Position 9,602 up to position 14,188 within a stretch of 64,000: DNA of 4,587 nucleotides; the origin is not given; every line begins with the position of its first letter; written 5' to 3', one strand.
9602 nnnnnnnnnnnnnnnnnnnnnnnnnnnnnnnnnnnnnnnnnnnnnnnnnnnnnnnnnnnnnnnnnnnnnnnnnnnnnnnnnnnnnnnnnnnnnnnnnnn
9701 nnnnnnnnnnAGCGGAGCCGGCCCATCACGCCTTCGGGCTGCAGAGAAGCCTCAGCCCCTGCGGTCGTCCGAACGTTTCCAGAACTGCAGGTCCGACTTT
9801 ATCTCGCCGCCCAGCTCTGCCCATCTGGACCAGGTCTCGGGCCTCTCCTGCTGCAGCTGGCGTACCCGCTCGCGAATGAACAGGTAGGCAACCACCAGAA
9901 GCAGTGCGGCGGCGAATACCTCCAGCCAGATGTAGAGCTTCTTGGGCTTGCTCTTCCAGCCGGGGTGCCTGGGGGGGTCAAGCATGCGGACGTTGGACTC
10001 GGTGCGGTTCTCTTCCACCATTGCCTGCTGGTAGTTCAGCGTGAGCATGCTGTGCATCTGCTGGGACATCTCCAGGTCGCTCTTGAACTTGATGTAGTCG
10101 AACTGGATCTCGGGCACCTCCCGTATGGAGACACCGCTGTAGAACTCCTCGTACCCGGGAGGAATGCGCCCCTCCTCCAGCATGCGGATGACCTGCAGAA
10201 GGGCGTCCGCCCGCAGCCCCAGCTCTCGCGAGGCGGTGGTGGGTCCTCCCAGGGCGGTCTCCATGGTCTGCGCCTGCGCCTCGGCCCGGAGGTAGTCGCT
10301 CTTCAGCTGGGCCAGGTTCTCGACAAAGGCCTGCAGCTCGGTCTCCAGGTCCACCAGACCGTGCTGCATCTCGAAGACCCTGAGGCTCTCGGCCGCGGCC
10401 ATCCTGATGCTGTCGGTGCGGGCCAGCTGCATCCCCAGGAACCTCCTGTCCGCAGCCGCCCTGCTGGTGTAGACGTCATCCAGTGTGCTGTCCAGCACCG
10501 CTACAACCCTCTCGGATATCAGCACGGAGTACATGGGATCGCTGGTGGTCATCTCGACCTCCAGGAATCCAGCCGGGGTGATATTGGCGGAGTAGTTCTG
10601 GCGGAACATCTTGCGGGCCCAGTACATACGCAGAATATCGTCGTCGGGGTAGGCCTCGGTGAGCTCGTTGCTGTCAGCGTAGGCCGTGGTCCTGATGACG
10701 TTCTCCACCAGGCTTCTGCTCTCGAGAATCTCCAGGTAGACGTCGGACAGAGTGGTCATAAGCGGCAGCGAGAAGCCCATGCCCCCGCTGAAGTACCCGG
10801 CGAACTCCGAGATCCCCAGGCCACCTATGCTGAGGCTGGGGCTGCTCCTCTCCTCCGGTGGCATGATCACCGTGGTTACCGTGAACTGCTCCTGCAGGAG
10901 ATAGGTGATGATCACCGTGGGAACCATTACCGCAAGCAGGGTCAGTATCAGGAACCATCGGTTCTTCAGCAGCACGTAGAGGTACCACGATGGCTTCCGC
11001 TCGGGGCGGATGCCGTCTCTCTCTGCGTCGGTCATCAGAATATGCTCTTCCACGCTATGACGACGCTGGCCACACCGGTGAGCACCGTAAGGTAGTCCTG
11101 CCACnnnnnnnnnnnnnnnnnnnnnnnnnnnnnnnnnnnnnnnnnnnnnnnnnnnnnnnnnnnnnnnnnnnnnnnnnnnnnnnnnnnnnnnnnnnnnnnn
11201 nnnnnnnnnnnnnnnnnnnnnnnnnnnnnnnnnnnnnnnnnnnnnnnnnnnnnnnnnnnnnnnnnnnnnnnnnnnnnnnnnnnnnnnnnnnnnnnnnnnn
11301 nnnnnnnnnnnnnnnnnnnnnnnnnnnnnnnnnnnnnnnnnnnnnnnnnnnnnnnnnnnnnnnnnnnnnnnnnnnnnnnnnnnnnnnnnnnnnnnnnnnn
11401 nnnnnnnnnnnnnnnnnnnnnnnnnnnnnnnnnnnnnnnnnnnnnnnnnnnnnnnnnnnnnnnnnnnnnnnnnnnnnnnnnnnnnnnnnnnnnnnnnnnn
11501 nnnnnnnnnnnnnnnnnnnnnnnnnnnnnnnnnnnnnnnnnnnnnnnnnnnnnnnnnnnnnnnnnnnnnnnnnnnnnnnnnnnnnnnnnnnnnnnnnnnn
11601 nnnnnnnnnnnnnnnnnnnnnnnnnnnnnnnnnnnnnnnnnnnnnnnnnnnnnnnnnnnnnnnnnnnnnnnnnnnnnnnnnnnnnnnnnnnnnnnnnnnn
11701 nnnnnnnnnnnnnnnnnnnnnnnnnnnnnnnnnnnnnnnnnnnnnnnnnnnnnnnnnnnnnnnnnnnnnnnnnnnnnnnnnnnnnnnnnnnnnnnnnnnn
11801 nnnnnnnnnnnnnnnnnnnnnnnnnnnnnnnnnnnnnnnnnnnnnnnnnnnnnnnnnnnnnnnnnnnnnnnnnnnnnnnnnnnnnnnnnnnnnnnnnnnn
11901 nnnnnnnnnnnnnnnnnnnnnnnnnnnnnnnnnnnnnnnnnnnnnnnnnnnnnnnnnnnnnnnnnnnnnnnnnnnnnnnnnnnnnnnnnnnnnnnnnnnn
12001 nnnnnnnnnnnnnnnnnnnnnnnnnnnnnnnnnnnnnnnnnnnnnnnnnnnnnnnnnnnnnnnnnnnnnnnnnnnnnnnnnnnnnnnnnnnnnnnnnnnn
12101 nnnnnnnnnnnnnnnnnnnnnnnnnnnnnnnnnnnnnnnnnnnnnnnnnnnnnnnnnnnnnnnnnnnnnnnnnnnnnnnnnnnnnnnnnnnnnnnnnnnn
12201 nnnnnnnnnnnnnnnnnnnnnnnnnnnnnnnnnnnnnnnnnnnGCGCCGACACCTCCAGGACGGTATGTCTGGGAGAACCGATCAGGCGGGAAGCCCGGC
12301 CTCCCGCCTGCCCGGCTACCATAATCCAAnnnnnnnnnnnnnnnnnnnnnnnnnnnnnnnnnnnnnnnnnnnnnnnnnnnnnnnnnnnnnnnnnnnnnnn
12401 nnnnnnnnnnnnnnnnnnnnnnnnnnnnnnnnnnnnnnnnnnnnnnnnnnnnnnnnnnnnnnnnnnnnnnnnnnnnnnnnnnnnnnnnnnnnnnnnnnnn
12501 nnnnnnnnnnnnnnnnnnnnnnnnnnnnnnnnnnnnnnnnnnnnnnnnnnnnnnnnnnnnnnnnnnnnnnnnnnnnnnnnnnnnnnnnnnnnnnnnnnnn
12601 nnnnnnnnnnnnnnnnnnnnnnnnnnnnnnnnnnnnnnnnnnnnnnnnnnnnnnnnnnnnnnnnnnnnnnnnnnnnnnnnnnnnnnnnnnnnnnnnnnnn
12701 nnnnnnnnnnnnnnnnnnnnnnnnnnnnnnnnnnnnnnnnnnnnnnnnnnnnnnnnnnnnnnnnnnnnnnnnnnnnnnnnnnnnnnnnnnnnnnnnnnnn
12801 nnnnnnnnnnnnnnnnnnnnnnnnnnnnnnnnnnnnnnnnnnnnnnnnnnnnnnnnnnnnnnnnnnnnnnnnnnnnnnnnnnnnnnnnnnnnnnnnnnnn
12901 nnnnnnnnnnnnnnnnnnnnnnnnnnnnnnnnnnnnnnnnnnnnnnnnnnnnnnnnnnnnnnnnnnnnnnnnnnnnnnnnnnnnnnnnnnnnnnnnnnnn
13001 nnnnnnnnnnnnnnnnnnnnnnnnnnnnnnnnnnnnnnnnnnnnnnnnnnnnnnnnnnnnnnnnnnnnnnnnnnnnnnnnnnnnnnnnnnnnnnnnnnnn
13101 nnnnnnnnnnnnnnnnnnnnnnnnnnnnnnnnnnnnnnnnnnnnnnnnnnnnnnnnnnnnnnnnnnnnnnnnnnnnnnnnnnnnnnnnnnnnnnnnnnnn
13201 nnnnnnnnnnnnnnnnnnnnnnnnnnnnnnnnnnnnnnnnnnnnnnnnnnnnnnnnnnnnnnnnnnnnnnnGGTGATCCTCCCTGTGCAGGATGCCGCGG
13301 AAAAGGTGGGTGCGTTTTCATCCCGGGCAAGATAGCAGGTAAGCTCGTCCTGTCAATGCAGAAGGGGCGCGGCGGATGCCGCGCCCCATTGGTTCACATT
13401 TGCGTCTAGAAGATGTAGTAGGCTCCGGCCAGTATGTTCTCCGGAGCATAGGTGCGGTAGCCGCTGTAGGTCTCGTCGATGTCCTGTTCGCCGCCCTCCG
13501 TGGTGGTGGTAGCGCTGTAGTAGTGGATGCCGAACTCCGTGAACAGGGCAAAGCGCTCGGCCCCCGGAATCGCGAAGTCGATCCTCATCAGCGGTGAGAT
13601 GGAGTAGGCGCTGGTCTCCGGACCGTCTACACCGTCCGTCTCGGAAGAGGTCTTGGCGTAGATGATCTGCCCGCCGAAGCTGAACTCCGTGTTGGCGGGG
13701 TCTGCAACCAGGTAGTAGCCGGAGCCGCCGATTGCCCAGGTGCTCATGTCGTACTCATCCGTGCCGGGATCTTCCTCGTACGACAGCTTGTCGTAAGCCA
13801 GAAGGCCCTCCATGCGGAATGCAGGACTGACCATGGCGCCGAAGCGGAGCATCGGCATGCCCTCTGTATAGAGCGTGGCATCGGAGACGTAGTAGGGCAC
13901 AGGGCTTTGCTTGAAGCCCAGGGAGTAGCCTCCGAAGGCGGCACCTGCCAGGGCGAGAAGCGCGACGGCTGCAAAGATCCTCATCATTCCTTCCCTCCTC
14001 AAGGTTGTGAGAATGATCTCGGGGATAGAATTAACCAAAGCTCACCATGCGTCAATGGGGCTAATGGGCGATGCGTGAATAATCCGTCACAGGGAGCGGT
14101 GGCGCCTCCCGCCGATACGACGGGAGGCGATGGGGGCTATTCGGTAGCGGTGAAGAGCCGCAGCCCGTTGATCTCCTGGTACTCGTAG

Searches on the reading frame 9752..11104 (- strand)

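Call 25: search_protein_families(library=pfam, proteins=[window:9752-11104:-], max_evalue=0.01)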
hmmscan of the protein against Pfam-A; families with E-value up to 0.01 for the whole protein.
window:9752-11104:- (450 aa): 3 families
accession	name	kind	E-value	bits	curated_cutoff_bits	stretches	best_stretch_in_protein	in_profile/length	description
PF13807.11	GNVR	-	4.1e-08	33.5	27.7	1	334-412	3-81/82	G-rich domain on putative tyrosine kinase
PF02706.20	Wzz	-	7.5e-08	33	25.5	1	44-139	11-90/91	Chain length determinant protein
PF01925.25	TauE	-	0.007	16.5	32.6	0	42-120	83-159/237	Sulfite exporter TauE/SafE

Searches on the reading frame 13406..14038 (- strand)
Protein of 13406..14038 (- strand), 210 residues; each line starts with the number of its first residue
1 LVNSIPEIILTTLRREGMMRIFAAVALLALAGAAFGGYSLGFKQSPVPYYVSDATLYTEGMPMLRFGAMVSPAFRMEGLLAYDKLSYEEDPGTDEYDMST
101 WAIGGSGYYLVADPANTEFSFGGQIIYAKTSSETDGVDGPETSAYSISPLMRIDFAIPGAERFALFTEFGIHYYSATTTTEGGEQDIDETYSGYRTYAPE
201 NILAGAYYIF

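Call 25: search_protein_families(library=pfam, proteins=[window:13406-14038:-], max_evalue=0.01)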
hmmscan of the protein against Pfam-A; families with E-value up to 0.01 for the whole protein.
window:13406-14038:- (210 aa): 1 family
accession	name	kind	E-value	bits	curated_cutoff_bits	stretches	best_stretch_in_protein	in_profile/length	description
PF13505.12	OMP_b-brl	-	0.00018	22.2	28.7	1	91-192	38-130/175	Outer membrane protein beta-barrel domain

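Call 74: search_protein_families(library=ncbifam, proteins=[window:13406-14038:-], max_evalue=0.01)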
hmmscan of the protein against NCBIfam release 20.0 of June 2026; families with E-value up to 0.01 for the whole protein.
window:13406-14038:- (210 aa): 0 families
